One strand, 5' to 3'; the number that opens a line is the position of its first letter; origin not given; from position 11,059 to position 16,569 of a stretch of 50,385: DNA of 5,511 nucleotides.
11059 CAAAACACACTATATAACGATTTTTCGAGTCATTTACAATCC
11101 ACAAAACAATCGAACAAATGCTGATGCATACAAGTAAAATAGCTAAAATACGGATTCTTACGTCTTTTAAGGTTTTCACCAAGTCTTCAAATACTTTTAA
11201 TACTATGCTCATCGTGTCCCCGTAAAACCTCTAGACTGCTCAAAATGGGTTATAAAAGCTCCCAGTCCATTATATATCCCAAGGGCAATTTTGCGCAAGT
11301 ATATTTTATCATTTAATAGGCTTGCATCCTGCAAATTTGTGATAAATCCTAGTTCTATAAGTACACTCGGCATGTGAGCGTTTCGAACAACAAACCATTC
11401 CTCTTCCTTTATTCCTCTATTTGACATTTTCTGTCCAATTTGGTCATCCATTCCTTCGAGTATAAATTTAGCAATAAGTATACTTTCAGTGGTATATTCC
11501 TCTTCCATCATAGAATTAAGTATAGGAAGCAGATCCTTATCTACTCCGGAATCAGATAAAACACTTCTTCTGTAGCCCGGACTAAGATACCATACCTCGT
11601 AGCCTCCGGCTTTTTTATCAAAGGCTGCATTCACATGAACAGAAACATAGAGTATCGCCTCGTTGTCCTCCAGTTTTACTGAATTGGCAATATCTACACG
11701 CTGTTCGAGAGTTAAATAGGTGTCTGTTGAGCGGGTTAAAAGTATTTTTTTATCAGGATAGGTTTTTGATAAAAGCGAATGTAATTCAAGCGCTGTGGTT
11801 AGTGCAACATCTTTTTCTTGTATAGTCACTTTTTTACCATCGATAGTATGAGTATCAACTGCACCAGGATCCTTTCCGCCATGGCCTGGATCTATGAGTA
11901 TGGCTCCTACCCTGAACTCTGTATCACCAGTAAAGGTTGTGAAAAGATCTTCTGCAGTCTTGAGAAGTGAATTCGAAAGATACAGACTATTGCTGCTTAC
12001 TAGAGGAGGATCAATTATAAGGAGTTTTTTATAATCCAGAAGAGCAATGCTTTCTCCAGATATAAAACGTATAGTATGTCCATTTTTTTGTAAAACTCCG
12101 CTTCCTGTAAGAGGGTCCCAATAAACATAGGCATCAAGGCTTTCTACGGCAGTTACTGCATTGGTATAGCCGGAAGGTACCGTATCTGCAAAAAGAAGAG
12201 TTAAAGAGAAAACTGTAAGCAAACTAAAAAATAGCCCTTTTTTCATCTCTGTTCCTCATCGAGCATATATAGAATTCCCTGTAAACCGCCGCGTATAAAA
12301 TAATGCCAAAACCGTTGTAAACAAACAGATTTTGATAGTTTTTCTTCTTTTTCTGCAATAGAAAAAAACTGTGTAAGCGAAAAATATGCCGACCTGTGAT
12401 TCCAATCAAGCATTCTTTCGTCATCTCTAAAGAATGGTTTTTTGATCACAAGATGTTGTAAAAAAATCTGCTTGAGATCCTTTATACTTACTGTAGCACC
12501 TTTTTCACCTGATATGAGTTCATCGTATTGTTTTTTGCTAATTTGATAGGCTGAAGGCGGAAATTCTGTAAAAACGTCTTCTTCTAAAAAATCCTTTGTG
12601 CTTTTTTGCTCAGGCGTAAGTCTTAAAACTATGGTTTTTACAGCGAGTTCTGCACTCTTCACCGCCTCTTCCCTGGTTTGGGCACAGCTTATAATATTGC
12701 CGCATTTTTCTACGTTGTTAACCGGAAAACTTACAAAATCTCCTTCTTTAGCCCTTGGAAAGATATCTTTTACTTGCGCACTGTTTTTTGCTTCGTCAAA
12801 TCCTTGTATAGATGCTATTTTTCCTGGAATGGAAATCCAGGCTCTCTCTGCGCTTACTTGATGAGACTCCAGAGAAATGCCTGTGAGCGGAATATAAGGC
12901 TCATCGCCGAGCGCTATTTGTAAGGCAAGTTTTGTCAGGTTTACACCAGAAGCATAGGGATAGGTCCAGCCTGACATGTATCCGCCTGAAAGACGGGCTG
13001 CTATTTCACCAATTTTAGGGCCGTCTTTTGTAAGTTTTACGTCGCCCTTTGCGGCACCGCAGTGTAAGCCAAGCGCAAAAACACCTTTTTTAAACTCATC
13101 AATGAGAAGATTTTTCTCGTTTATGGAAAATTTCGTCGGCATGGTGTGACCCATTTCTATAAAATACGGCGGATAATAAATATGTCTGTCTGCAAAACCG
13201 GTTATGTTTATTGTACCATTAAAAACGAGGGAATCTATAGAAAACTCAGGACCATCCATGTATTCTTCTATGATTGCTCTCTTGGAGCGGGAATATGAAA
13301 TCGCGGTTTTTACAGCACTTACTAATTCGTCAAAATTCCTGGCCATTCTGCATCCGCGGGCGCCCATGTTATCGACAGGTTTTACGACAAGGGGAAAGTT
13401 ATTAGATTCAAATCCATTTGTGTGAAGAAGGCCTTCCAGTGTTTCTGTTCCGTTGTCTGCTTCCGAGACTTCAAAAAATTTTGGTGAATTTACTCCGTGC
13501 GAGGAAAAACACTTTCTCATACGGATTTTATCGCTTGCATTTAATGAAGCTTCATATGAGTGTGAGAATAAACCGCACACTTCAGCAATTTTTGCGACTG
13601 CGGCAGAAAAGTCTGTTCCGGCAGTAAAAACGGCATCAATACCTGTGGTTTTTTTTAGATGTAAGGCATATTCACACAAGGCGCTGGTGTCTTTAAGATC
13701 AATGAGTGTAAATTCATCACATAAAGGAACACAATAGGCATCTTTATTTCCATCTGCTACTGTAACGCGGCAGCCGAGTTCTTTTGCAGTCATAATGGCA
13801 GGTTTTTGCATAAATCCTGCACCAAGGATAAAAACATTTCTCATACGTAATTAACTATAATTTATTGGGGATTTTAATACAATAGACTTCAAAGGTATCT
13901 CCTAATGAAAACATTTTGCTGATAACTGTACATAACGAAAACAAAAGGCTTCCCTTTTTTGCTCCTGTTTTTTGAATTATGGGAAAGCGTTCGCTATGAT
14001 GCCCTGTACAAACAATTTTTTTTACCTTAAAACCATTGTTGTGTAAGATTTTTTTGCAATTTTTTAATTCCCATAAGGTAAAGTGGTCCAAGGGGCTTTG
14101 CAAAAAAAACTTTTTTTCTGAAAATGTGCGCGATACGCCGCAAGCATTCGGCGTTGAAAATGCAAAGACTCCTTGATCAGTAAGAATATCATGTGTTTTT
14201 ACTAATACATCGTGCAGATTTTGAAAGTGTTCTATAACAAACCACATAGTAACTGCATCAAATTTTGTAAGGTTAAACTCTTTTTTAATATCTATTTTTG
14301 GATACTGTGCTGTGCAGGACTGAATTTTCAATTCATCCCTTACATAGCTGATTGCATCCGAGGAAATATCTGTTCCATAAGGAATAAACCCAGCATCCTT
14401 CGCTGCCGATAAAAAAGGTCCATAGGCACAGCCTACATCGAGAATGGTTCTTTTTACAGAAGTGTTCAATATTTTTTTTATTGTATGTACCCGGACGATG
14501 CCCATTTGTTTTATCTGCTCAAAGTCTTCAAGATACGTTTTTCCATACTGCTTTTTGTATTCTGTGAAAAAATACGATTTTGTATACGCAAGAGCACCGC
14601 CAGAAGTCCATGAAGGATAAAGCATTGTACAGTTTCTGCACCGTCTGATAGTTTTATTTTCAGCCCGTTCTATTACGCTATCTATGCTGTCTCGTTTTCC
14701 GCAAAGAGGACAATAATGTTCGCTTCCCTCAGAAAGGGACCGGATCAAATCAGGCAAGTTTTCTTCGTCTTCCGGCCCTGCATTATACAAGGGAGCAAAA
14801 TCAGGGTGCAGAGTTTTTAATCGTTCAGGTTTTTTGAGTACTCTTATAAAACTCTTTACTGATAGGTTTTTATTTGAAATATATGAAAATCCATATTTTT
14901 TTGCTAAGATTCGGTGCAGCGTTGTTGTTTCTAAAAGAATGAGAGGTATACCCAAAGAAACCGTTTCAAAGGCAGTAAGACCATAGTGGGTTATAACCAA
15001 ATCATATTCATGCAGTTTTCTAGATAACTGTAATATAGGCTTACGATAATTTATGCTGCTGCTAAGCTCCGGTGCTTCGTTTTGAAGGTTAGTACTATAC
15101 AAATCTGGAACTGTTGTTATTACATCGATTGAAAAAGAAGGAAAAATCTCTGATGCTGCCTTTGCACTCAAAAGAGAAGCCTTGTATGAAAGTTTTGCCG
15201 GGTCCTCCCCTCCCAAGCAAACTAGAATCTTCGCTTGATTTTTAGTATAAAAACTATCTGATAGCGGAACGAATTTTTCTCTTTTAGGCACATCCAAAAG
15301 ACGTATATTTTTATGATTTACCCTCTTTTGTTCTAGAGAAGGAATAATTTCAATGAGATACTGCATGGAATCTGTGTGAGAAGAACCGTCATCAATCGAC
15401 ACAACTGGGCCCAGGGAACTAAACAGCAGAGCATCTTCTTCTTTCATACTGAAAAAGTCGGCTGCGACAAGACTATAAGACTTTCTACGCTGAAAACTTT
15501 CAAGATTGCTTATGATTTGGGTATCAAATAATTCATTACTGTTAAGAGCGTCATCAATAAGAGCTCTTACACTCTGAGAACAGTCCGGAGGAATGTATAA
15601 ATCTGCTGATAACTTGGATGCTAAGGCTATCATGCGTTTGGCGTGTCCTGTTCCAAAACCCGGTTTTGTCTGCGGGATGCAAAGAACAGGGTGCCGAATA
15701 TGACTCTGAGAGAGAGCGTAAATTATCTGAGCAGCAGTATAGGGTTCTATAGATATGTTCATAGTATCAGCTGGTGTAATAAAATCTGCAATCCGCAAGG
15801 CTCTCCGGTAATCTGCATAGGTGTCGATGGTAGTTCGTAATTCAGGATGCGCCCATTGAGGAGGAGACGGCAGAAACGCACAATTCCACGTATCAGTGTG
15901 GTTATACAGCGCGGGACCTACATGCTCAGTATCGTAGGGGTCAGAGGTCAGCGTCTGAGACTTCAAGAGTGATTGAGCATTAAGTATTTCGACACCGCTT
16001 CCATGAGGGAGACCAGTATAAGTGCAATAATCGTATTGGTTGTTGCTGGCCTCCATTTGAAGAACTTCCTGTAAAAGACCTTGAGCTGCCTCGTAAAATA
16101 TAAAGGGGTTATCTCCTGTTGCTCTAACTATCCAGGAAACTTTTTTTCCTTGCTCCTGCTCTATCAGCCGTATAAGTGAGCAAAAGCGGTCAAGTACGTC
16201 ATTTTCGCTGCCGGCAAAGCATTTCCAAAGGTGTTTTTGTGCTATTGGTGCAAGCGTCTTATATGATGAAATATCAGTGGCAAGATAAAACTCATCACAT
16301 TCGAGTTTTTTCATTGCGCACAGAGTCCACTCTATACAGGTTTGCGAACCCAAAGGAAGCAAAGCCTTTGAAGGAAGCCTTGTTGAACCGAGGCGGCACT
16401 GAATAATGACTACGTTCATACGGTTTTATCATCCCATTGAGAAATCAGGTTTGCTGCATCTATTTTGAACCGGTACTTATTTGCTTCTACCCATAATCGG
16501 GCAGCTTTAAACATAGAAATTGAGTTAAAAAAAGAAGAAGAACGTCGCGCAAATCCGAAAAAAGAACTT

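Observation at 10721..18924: Six-gene translationally coupled operon joins a radical-SAM/SPASM enzyme and nucleotide-sugar machinery to a cell-wall amidase, next to flaA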

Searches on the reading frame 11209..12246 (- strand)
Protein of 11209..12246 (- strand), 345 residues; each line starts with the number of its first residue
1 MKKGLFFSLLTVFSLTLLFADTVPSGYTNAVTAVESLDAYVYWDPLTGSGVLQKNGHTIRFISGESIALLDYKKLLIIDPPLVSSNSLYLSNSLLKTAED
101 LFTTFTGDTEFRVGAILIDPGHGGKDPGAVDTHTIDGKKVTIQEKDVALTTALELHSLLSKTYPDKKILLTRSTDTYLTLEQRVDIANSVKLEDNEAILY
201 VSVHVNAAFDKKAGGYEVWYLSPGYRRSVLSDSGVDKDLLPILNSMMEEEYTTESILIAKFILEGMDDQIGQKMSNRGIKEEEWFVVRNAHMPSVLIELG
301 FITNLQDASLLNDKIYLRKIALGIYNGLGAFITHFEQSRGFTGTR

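Call 4: search_protein_families(library=pfam, proteins=[window:11209-12246:-], max_evalue=0.01)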
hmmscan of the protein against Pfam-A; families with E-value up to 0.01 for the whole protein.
window:11209-12246:- (345 aa): 2 families
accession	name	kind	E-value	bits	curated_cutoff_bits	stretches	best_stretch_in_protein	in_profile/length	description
PF01520.23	Amidase_3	-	3.6e-47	161.1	27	1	116-328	1-172/174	N-acetylmuramoyl-L-alanine amidase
PF07833.16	Cu_amine_oxidN1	-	2.9e-05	24.4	24.2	1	33-95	27-89/108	Copper amine oxidase N-terminal domain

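Call 5: search_protein_families(library=ncbifam, proteins=[window:11209-12246:-], max_evalue=0.01)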
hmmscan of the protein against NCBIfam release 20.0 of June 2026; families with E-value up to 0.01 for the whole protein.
window:11209-12246:- (345 aa): 6 families
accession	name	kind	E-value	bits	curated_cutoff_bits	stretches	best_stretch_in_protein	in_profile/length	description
TIGR02883.1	spore_cwlD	equivalog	4.2e-27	95.5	221.55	2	116-221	3-108/189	N-acetylmuramoyl-L-alanine amidase CwlD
NF007751.0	PRK10431.1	equivalog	4.4e-22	78.2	532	2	116-223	194-288/445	N-acetylmuramoyl-L-alanine amidase AmiB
NF007652.1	PRK10319.1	equivalog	2.2e-21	76.4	400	2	116-222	60-153/291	N-acetylmuramoyl-L-alanine amidase AmiA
NF038267.1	amidase_AmiC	exception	4.2e-20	71.8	700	2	115-222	188-282/407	N-acetylmuramoyl-L-alanine amidase AmiC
NF050040.1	horm_taper_TftA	equivalog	8.5e-08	31.3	500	1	286-336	140-188/450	hormogonium tapered terminus morphoprotein TftA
NF038140.1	amidase_Rv3717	exception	5.2e-06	26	335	1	143-333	66-232/233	Rv3717 family N-acetylmuramoyl-L-alanine amidase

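Call 96: search_protein_families(library=padloc, proteins=[window:11209-12246:-], max_evalue=0.001)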
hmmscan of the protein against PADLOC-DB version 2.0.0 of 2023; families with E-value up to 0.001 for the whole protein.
window:11209-12246:- (345 aa): 0 families

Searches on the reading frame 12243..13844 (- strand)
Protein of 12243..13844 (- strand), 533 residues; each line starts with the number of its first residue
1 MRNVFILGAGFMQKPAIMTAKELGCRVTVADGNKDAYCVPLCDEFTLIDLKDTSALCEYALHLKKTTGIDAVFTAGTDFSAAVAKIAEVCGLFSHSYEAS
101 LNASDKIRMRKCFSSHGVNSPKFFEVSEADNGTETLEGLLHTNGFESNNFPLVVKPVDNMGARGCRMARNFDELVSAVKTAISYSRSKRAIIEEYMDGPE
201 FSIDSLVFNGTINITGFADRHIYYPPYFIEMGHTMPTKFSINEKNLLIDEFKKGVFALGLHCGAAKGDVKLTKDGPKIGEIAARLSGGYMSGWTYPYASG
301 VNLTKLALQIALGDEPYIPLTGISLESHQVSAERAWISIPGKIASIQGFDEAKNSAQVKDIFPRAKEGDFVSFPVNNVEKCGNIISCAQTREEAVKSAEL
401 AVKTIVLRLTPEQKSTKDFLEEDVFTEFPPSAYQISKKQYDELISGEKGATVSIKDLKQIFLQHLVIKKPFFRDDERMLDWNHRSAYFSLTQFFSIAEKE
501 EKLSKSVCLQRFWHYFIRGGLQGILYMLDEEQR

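Call 4: search_protein_families(library=pfam, proteins=[window:12243-13844:-], max_evalue=0.01)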
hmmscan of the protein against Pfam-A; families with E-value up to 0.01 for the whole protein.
window:12243-13844:- (533 aa): 10 families
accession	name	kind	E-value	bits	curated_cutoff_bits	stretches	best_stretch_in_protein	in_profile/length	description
PF18603.7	LAL_C2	-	6.1e-15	55.7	29.4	1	337-409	3-77/78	L-amino acid ligase C-terminal domain 2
PF13535.11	ATP-grasp_4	-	3e-12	46.9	27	1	149-288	2-155/160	ATP-grasp domain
PF02655.19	ATP-grasp_3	-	3e-09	37.6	23.2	1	103-287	1-159/160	ATP-grasp domain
PF15632.11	ATPgrasp_Ter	-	1e-06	29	29.1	0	269-315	70-113/131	ATP-grasp in the biosynthetic pathway with Ter operon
PF07478.18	Dala_Dala_lig_C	-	2e-06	27.9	24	1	114-216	3-100/204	D-ala D-ala ligase C-terminus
PF18130.6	ATPgrasp_N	-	1.3e-05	26.1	27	1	19-92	3-79/81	ATP-grasp N-terminal domain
PF01071.24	GARS_A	-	1.5e-05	25.4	27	1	105-219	2-112/194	Phosphoribosylglycinamide synthetase, ATP-grasp (A) domain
PF02786.22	CPSase_L_D2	-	9.6e-05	22.4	19.8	1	146-199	35-92/211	Carbamoyl-phosphate synthase L chain, ATP binding domain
PF22660.2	RS_preATP-grasp-like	-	0.0011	19.8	27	1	1-61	1-61/98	Ribonucleotide synthetase preATP-grasp domain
PF01262.27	AlaDh_PNT_C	-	0.0096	15.8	23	0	3-35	30-62/214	Alanine dehydrogenase/PNT, C-terminal domain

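Call 5: search_protein_families(library=ncbifam, proteins=[window:12243-13844:-], max_evalue=0.01)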
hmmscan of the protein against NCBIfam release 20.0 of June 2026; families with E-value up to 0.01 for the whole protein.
window:12243-13844:- (533 aa): 33 families (the best 25 are shown)
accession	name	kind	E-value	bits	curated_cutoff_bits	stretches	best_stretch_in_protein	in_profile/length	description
NF002563.0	PRK02186.1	subfamily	4.6e-34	117.8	625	1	52-439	54-428/890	argininosuccinate lyase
NF005543.0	PRK07206.1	subfamily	9.9e-15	54.1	302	1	91-316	94-318/416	hypothetical protein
TIGR01205.1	D_ala_D_alaTIGR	subfamily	1.6e-10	40.5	245.65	1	97-207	98-202/318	D-alanine--D-alanine ligase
NF053643.1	Ddl_archaea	equivalog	2.1e-08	33.5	500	1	97-211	98-195/367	putative pseudomurein biosynthesis ATP-grasp protein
NF002378.0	PRK01372.1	subfamily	9.4e-08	31.1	243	1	98-205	93-188/305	D-alanine--D-alanine ligase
NF053745.1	AAntcapLigBacD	equivalog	1.1e-07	30.6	850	1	58-290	89-333/471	alanine--anticapsin ligase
TIGR03909.1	pyrrolys_PylC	equivalog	2.6e-07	29.7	248.3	1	148-215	123-186/374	3-methylornithine--L-lysine ligase PylC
NF002527.0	PRK01966.1-3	equivalog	3.2e-07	29.9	310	1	94-215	107-220/332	D-alanine--D-alanine ligase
NF006766.0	PRK09288.1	equivalog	1.2e-06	27.6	339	1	3-197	14-199/396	formate-dependent phosphoribosylglycinamide formyltransferase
NF009402.0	PRK12767.1-1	equivalog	2.4e-06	26.6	218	1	5-213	6-213/329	carbamoyl phosphate synthase-like protein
NF041595.1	dap_A_syn_DdaF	equivalog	3.6e-06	26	840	1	67-288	76-295/424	dapdiamide A synthase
NF004679.0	PRK06019.1-5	equivalog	4.3e-06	25.8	326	1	2-156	3-142/376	5-(carboxyamino)imidazole ribonucleotide synthase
NF002526.0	PRK01966.1-2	equivalog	1e-05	24.6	449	1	99-204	129-230/362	D-alanine--D-alanine ligase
NF000091.3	D_ala_D_ser_VanG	exception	1.7e-05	23.9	495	1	99-202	129-224/344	D-alanine--D-serine ligase VanG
NF009403.0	PRK12767.1-2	equivalog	2.7e-05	23.5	286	1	104-207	106-195/342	carbamoyl phosphate synthase-like protein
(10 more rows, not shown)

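Call 31: search_solved_structures(query=window:12243-13844:-, max_evalue=0.001)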
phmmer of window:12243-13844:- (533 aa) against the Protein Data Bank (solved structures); distinct sequences matched with E-value up to 0.001: 7.
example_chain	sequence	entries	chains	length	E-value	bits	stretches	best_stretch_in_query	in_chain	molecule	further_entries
3vot_A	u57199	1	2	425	1.4e-21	80.1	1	70-369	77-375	L-amino acid ligase, BL00235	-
4dim_A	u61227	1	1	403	2.1e-20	76.3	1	3-328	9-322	Phosphoribosylglycinamide synthetase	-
3wo1_A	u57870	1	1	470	7.2e-07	31.7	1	57-310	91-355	Alanine-anticapsin ligase BacD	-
3wnz_A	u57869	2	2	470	1.1e-06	31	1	57-310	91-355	Alanine-anticapsin ligase BacD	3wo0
3vmm_A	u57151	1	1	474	1.2e-06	31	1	57-310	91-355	Alanine-anticapsin ligase BacD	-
8evy_B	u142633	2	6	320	1.1e-05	27.7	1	98-206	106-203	D-alanine--D-alanine ligase B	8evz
30vh_A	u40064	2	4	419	0.00074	21.7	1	90-370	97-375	L-amino acid ligase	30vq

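Call 96: search_protein_families(library=padloc, proteins=[window:12243-13844:-], max_evalue=0.001)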
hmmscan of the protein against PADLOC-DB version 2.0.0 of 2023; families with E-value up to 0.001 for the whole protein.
window:12243-13844:- (533 aa): 0 families

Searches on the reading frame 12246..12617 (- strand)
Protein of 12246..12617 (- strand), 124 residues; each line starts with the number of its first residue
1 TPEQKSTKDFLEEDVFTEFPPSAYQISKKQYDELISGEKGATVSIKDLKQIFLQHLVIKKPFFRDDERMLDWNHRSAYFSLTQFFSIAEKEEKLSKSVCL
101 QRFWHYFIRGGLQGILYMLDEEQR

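Call 98: search_protein_families(library=pfam, proteins=[window:12246-12617:-], max_evalue=10)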
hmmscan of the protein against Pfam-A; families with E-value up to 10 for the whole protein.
window:12246-12617:- (124 aa): 0 families

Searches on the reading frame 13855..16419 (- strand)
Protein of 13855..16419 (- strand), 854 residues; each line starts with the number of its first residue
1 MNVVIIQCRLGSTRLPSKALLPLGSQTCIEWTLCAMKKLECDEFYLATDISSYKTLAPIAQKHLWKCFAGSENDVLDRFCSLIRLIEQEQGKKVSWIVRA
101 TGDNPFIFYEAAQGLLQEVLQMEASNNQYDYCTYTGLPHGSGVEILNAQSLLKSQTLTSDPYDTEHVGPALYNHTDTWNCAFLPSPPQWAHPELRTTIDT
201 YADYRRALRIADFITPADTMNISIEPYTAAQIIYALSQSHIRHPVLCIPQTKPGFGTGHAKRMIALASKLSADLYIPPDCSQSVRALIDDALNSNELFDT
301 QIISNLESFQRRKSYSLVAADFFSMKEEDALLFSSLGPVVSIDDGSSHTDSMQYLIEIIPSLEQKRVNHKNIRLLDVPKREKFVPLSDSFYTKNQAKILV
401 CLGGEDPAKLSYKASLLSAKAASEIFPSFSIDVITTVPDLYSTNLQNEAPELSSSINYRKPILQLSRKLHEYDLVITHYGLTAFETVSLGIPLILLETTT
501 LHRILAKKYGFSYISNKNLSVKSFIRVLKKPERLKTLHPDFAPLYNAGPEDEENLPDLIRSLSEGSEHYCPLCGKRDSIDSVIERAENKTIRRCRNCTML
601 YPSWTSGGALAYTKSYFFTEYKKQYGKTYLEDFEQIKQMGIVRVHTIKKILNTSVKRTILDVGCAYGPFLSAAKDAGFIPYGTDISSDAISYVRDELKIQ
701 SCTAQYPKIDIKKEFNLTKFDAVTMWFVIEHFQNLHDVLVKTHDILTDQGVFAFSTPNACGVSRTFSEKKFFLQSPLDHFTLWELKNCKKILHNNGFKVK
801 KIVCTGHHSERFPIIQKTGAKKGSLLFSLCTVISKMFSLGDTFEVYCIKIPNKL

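Call 4: search_protein_families(library=pfam, proteins=[window:13855-16419:-], max_evalue=0.01)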
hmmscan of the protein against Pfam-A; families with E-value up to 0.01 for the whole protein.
window:13855-16419:- (854 aa): 8 families
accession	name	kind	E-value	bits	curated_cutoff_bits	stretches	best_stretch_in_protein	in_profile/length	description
PF02348.25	CTP_transf_3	-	6.7e-25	88.6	22.6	1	3-177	1-168/217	Cytidylyltransferase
PF13489.12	Methyltransf_23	-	3.7e-19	69.5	27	1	654-799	21-161/164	Methyltransferase domain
PF08242.18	Methyltransf_12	-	6.1e-11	43.4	30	1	660-752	1-98/98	Methyltransferase domain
PF08241.18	Methyltransf_11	-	1.6e-09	38.7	21.2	1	660-754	1-95/95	Methyltransferase domain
PF13649.12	Methyltransf_25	-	1.8e-08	35.4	27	1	659-750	1-97/97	Methyltransferase domain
PF13847.12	Methyltransf_31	-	2.1e-07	31.2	27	1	657-758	5-113/145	Methyltransferase domain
PF02353.26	CMAS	-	0.0024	17.7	27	1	629-802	35-215/273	Mycolic acid cyclopropane synthetase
PF12804.13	NTP_transf_3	-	0.0032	18.1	27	1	9-120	11-112/160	MobA-like NTP transferase domain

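Call 5: search_protein_families(library=ncbifam, proteins=[window:13855-16419:-], max_evalue=0.01)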
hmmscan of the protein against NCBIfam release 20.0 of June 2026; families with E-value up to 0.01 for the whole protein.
window:13855-16419:- (854 aa): 15 families
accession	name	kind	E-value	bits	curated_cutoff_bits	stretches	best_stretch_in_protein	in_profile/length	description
TIGR03590.1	PseG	equivalog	9.4e-12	45.1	153.55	1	255-496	13-267/280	UDP-2,4-diacetamido-2,4,6-trideoxy-beta-L-altropyranose hydrolase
TIGR01983.1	UbiG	equivalog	2.3e-10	40.2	102.95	1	635-759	21-156/228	bifunctional 2-polyprenyl-6-hydroxyphenol methylase/3-demethylubiquinol 3-O-methyltransferase UbiG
NF009905.0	PRK13368.1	subfamily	5.2e-09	35.8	255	1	3-122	4-117/243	3-deoxy-manno-octulosonate cytidylyltransferase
NF003952.0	PRK05450.1-5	subfamily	3.2e-08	33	193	1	3-122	4-119/250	3-deoxy-manno-octulosonate cytidylyltransferase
NF003948.0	PRK05450.1-1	equivalog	3.2e-05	23.3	281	1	3-117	7-118/248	3-deoxy-manno-octulosonate cytidylyltransferase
TIGR02072.1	BioC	equivalog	0.00013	21.9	184.95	1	645-757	25-135/244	malonyl-ACP O-methyltransferase BioC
NF043040.1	corrin_prot_MT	hypoth_equivalog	0.00039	19.9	180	1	636-752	19-145/216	corrinoid protein-associated methyltransferase CpaM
NF003950.0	PRK05450.1-3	subfamily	0.00051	19.5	234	1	3-54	4-56/248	3-deoxy-manno-octulosonate cytidylyltransferase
TIGR04074.1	bacter_Hen1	equivalog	0.00057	18.5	340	1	634-736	261-372/462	3' terminal RNA ribose 2'-O-methyltransferase Hen1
NF008686.0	PRK11705.1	equivalog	0.0012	18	400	1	622-756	134-267/383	cyclopropane fatty acyl phospholipid synthase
TIGR01934.1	MenG_MenH_UbiE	subfamily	0.0015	17.9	158.35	0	646-753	31-140/223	ubiquinone/menaquinone biosynthesis methyltransferase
NF001244.0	PRK00216.1-5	equivalog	0.0021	17.4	216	0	649-753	42-152/236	bifunctional demethylmenaquinone methyltransferase/2-methoxy-6-polyprenyl-1,4-benzoquinol methylase UbiE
NF000466.2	16S_rRNA_Rmt_gen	equivalog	0.0021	17.4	250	1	648-723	99-176/254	Rmt family 16S rRNA (guanine(1405)-N(7))-methyltransferase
NF045667.1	MTase_DVU1556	equivalog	0.0046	16.4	155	1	650-799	17-162/213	DVU_1556 family methyltransferase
NF010736.0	PRK14138.1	equivalog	0.0097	15.2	395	0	566-600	118-152/244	NAD-dependent deacetylase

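Call 32: search_solved_structures(query=window:13855-16419:-, max_evalue=0.01)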
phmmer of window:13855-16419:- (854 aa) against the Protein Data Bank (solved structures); distinct sequences matched with E-value up to 0.01: 9.
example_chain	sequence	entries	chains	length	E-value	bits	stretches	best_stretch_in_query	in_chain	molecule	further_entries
6oew_A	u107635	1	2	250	1.1e-15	59.7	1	4-207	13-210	Cytidylyltransferase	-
1ve3_A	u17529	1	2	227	2.4e-05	25.6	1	641-752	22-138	hypothetical protein PH0226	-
5z9o_A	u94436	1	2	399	0.00013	23.1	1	633-747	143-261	Cyclopropane-fatty-acyl-phospholipid synthase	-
3dli_A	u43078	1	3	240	0.0015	19.6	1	656-746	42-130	methyltransferase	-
9ftb_A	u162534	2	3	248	0.0017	19.5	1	1-51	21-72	NeuA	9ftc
1wzn_A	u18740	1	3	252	0.0018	19.3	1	623-755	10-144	SAM-dependent methyltransferase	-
3jwi_A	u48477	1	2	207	0.0018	19.3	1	638-758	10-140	Methyltransferase type 12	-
3jwg_A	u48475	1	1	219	0.0027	18.8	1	637-758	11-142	Methyltransferase type 12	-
9rfr_A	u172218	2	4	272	0.0037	18.3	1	658-740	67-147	Ubiquinone biosynthesis O-methyltransferase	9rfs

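Call 96: search_protein_families(library=padloc, proteins=[window:13855-16419:-], max_evalue=0.001)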
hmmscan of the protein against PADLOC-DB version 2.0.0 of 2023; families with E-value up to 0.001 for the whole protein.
window:13855-16419:- (854 aa): 1 family
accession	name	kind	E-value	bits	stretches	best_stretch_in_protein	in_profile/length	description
PDLC04134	mad2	-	3.6e-07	27.4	1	656-795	292-416/492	mads_2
